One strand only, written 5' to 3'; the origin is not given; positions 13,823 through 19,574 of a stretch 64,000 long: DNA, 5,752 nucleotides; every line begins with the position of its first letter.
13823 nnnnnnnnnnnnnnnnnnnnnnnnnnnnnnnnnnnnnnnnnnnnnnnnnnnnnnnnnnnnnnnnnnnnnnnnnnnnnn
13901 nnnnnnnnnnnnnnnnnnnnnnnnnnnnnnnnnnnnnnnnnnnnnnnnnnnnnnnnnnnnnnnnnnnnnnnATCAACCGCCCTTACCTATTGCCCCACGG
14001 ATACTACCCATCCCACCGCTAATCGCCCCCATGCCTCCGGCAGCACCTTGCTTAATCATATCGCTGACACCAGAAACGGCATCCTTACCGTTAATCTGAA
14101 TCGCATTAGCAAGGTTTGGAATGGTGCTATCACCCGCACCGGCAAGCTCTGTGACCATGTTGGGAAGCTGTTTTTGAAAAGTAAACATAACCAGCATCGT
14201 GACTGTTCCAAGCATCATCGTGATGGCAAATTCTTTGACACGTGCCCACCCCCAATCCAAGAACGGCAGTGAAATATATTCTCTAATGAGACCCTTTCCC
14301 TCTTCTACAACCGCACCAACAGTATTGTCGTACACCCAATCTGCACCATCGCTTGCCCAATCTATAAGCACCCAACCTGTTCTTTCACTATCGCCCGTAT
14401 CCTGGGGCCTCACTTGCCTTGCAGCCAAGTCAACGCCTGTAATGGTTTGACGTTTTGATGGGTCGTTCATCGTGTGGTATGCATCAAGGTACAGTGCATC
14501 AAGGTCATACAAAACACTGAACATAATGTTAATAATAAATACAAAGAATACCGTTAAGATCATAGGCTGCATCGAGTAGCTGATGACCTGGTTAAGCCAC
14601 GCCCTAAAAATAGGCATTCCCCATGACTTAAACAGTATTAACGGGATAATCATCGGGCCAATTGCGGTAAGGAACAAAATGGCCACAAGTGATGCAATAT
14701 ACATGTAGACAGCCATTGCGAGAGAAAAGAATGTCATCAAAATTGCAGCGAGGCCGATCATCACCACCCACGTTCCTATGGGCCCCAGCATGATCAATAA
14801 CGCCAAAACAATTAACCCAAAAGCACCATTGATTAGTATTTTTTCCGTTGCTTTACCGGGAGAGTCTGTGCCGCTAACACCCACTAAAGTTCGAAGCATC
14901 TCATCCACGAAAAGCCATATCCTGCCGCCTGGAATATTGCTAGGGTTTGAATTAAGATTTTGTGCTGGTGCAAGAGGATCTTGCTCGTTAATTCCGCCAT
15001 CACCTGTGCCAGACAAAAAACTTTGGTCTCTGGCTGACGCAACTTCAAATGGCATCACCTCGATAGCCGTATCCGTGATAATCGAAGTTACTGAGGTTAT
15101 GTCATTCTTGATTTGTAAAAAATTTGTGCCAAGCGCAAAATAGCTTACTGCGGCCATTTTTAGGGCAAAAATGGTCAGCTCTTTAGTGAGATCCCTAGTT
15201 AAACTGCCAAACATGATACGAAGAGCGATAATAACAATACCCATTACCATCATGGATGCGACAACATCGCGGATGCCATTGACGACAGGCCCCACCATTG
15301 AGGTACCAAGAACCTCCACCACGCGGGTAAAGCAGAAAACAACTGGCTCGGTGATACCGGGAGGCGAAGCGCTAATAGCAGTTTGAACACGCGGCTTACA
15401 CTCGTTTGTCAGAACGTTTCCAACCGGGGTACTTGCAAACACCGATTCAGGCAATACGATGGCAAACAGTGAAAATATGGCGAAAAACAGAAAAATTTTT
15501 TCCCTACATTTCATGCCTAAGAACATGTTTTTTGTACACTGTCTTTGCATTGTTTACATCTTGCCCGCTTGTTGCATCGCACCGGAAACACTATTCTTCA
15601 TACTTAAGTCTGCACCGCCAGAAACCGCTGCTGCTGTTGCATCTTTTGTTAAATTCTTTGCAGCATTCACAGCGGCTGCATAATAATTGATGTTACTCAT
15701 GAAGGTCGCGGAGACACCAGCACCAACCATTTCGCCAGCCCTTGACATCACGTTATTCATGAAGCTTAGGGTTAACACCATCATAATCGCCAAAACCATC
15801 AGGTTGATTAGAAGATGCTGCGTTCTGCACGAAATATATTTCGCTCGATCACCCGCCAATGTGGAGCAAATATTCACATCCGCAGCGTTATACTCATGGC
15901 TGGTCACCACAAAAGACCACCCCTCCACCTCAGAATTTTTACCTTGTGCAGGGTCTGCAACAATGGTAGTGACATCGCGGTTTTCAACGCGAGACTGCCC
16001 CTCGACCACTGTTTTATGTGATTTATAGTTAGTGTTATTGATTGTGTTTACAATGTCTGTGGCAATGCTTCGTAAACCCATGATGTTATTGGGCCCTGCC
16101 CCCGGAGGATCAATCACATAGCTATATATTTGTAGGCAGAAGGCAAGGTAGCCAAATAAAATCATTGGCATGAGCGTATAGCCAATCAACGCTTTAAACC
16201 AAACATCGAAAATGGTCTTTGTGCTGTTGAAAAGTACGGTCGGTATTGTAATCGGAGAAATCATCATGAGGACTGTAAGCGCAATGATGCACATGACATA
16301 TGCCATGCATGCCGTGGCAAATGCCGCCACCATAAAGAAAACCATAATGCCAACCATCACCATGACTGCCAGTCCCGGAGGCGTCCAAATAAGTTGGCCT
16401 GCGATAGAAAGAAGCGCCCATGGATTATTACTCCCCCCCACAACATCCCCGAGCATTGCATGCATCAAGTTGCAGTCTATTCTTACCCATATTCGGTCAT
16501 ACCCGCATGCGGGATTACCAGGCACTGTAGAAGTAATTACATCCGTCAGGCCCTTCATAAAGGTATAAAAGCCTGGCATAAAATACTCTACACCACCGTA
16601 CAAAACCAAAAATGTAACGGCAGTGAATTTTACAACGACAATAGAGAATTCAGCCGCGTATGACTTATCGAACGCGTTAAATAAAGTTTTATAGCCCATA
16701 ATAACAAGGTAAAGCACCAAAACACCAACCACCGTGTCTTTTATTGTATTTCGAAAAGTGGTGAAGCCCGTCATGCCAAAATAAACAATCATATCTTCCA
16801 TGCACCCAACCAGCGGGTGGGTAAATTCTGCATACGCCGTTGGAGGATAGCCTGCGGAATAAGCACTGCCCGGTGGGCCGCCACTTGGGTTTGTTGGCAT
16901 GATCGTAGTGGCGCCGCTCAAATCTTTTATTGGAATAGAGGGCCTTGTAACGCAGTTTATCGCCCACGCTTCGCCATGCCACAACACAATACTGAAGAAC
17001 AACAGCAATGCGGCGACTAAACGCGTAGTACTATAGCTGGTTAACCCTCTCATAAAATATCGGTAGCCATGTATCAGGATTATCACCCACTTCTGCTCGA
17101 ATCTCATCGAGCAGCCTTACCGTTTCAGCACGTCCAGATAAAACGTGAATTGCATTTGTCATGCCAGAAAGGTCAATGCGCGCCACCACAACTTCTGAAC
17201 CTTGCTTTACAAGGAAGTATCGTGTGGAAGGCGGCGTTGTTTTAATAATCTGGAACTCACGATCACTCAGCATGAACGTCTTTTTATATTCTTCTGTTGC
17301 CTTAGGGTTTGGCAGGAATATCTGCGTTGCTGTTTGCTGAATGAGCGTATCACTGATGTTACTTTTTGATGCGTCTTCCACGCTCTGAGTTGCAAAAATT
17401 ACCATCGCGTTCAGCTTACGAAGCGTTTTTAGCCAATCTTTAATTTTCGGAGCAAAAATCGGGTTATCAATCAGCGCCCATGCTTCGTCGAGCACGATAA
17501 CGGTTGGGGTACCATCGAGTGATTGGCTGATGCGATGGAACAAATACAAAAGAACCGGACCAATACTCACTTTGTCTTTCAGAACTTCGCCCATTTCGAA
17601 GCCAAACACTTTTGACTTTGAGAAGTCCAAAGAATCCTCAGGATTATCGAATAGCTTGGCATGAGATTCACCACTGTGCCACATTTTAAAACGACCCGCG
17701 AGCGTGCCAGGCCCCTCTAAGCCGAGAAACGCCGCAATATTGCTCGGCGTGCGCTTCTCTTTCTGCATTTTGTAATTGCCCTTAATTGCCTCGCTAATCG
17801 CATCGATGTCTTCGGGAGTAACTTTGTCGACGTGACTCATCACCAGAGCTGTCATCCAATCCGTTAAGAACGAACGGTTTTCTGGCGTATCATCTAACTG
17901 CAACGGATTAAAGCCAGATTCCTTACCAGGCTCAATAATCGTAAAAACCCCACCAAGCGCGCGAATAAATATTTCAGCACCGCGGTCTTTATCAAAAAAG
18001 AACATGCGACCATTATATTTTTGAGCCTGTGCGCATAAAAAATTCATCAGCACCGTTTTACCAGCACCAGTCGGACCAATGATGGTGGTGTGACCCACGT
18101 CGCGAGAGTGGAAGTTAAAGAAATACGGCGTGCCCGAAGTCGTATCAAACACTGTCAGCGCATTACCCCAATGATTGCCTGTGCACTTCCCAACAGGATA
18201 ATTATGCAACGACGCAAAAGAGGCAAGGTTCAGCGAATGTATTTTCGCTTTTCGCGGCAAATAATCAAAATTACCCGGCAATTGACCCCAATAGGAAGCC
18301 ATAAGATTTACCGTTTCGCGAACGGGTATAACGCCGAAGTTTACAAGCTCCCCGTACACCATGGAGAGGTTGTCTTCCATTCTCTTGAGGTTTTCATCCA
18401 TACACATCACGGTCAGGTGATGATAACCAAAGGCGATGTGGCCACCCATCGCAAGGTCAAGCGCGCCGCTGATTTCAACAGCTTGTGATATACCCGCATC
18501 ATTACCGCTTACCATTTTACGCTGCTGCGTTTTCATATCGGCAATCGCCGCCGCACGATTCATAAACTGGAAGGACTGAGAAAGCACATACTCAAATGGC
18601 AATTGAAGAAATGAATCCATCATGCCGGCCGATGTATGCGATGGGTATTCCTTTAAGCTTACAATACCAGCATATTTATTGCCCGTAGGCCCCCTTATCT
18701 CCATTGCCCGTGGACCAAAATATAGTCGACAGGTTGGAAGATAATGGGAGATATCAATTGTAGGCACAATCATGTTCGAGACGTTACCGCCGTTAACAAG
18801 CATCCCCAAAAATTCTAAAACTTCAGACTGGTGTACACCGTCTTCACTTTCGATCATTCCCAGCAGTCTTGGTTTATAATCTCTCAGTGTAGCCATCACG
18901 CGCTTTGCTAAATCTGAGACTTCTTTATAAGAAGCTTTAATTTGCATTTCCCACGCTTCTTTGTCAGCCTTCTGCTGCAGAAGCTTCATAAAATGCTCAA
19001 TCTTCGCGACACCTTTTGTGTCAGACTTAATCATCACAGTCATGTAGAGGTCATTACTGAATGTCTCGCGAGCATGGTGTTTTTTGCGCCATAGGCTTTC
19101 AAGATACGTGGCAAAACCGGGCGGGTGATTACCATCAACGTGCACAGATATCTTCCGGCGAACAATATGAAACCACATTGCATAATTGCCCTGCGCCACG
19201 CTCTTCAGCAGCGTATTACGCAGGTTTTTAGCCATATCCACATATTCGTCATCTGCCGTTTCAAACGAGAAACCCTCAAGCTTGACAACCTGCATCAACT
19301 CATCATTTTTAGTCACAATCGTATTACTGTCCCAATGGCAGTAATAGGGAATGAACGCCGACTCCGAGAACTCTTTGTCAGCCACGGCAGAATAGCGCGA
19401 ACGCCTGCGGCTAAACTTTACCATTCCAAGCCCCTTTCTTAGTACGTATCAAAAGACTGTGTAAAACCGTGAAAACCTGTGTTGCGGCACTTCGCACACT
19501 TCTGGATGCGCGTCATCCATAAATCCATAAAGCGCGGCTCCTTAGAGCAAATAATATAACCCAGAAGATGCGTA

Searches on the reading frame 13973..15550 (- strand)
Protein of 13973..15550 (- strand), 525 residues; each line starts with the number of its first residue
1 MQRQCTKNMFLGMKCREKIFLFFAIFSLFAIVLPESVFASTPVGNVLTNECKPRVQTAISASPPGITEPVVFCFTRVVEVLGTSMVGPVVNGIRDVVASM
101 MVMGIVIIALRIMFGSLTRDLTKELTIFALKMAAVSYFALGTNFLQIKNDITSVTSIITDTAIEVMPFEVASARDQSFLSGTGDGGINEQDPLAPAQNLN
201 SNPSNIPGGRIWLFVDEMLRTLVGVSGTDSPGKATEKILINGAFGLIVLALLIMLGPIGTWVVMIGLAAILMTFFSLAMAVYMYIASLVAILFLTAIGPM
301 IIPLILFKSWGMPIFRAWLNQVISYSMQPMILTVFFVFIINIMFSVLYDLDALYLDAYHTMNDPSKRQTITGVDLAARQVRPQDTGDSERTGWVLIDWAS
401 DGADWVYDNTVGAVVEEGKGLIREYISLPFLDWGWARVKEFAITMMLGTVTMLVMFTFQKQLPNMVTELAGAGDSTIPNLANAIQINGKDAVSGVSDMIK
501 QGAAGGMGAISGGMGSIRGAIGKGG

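Call 81: search_protein_families(library=pfam, proteins=[window:13973-15550:-], max_evalue=0.00001)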
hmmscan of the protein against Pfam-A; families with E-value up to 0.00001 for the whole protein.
window:13973-15550:- (525 aa): 1 family
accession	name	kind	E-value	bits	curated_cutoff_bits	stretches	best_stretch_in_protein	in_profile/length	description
PF04610.19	TrbL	-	8e-07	29.5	25.9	1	263-352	101-189/215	TrbL/VirB6 plasmid conjugal transfer protein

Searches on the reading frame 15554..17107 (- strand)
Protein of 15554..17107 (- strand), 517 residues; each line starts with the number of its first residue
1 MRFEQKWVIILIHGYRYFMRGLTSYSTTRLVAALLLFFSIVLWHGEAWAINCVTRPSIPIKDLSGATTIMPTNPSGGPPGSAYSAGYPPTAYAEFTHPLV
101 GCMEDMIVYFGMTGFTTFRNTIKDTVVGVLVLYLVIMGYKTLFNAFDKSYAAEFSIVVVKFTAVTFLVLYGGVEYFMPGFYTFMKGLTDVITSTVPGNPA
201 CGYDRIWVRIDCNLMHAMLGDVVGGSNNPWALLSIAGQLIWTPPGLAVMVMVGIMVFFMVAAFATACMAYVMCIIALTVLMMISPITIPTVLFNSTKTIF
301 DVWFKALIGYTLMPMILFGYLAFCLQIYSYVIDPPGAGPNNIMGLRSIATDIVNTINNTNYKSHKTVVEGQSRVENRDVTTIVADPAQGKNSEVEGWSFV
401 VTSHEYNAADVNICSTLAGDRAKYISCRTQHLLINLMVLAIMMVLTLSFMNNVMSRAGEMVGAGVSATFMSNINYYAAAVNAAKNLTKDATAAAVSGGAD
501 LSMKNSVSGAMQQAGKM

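Call 81: search_protein_families(library=pfam, proteins=[window:15554-17107:-], max_evalue=0.00001)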
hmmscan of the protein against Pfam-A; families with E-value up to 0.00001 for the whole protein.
window:15554-17107:- (517 aa): 1 family
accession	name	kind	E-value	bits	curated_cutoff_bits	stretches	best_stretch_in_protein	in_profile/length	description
PF04610.19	TrbL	-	1.5e-15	58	25.9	1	130-339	1-191/215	TrbL/VirB6 plasmid conjugal transfer protein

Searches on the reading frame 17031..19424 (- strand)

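Call 81: search_protein_families(library=pfam, proteins=[window:17031-19424:-], max_evalue=0.00001)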
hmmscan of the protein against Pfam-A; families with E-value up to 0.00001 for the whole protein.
window:17031-19424:- (797 aa): 4 families
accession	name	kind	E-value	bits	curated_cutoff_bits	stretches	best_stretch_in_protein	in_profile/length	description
PF03135.19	CagE_TrbE_VirB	-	1.1e-49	169.6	21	1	188-391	3-204/204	CagE, TrbE, VirB family, component of type IV transporter system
PF19044.6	P-loop_TraG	-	1.6e-16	60.4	25.8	1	594-726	202-341/413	TraG P-loop domain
PF12846.13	AAA_10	-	3.8e-10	39.8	27.5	0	444-520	22-90/362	AAA-like domain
PF13401.12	AAA_22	-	1.6e-06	28.9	27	0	444-478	6-40/130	AAA domain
